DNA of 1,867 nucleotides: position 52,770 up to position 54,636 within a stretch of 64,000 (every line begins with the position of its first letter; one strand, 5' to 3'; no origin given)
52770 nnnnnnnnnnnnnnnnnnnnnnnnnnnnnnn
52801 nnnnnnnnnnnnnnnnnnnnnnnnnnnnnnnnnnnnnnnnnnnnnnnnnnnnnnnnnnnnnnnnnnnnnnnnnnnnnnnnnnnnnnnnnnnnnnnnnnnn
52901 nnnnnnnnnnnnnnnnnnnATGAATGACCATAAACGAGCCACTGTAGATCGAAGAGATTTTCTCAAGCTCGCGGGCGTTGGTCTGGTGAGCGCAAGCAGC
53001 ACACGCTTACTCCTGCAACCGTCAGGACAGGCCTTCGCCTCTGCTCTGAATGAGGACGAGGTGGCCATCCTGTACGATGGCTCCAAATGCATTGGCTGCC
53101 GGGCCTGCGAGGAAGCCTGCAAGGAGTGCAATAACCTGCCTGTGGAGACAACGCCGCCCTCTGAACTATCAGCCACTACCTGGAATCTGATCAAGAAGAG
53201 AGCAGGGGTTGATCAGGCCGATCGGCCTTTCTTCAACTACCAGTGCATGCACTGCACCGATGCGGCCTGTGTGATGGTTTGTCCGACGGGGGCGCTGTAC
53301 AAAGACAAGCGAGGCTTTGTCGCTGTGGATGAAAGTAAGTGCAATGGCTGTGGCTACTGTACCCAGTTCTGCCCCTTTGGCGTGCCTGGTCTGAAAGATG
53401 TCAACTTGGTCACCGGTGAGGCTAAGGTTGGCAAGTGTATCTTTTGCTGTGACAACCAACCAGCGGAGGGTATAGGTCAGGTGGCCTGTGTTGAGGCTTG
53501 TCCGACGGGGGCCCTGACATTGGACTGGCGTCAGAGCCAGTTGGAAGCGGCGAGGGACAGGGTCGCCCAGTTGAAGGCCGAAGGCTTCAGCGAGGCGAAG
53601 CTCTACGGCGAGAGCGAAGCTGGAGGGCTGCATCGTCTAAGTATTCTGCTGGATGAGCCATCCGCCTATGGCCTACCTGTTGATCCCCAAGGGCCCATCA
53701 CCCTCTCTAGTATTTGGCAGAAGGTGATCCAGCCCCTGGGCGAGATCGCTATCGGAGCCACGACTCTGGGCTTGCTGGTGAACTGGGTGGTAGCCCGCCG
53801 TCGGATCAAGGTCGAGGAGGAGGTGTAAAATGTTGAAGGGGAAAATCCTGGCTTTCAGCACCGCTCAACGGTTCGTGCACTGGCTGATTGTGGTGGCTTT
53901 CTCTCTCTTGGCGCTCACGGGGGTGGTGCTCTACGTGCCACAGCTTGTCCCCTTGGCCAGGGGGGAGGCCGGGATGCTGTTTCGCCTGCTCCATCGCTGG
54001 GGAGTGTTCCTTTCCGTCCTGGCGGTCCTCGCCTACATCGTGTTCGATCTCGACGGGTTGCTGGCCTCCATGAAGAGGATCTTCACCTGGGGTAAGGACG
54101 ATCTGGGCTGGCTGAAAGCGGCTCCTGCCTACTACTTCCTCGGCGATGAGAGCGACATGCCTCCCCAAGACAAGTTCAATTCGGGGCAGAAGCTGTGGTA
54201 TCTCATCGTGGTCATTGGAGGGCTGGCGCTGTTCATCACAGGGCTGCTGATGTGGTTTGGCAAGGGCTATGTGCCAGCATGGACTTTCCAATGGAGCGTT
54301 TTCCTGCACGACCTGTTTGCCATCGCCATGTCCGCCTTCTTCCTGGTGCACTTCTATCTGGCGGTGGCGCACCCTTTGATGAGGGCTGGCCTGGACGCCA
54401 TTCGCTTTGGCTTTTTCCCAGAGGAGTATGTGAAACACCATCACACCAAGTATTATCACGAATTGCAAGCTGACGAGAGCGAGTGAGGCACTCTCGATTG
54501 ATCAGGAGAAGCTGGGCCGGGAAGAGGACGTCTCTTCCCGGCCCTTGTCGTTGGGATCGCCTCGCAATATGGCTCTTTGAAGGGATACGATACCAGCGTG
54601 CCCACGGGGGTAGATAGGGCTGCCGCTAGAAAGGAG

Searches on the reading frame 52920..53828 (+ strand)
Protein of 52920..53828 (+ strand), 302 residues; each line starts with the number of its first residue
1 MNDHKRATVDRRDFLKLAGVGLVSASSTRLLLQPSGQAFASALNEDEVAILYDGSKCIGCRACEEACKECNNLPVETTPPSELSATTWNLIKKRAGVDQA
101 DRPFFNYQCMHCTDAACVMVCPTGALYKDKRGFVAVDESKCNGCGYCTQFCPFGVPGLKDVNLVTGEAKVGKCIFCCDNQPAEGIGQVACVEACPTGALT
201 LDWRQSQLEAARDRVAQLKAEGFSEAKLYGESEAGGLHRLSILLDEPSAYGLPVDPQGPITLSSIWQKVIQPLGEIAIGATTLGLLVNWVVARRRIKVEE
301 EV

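Call 70: search_protein_families(library=pfam, proteins=[window:52920-53828:+], max_evalue=0.001)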
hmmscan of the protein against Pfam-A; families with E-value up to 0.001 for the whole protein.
window:52920-53828:+ (302 aa): 13 families
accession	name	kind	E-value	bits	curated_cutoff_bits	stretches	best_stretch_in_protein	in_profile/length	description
PF13247.11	Fer4_11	-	1.4e-15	57.8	26.2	1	104-201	5-97/100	4Fe-4S dicluster domain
PF12838.12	Fer4_7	-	2.2e-15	57.3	27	1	108-155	1-52/52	4Fe-4S dicluster domain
PF00037.32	Fer4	-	1.7e-13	50.2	21.1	1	135-155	2-22/24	4Fe-4S binding domain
PF12837.12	Fer4_6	-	1.1e-11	44.5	25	1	133-156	1-24/24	4Fe-4S binding domain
PF13187.11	Fer4_9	-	2.6e-11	43.8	27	2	140-198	1-51/52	4Fe-4S dicluster domain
PF12797.12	Fer4_2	-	5e-11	42.2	24.5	2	134-153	3-22/22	4Fe-4S binding domain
PF13237.11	Fer4_10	-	6e-11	42.5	25.5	1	136-195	4-53/53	4Fe-4S dicluster domain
PF14697.11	Fer4_21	-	2.8e-06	27.8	35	1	108-153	7-53/59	4Fe-4S dicluster domain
PF13484.11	Fer4_16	-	3.4e-06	28.2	30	0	189-216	7-32/66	4Fe-4S double cluster binding domain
PF12798.12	Fer4_3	-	2.2e-05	25.4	27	0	141-154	1-14/15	4Fe-4S binding domain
PF13183.11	Fer4_8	-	8.9e-05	23.4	27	0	55-124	3-67/68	4Fe-4S dicluster domain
PF12800.12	Fer4_4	-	0.0001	22.8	24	0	139-154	2-17/17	4Fe-4S binding domain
PF25160.1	LdpA_Fe-S-bd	-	0.0001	22.5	27.6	1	115-154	7-41/49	LdpA Fe-S cluster-binding domain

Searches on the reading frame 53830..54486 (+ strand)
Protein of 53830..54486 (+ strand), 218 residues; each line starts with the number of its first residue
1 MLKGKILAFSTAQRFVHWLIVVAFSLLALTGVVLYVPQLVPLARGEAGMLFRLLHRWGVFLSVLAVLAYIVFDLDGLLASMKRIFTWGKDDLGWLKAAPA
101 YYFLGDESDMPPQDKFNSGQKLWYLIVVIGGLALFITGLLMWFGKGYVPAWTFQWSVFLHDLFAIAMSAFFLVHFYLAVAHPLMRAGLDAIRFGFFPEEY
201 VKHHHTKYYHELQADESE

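Call 70: search_protein_families(library=pfam, proteins=[window:53830-54486:+], max_evalue=0.001)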
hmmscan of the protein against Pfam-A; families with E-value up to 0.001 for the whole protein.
window:53830-54486:+ (218 aa): 2 families
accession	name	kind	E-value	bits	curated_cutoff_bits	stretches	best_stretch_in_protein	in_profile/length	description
PF01292.26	Ni_hydr_CYTB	-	1.5e-22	80.7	30.1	1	9-186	2-170/179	Prokaryotic cytochrome b561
PF14358.11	DUF4405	-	8.1e-07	29.9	26.7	1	123-177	2-64/66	Domain of unknown function (DUF4405)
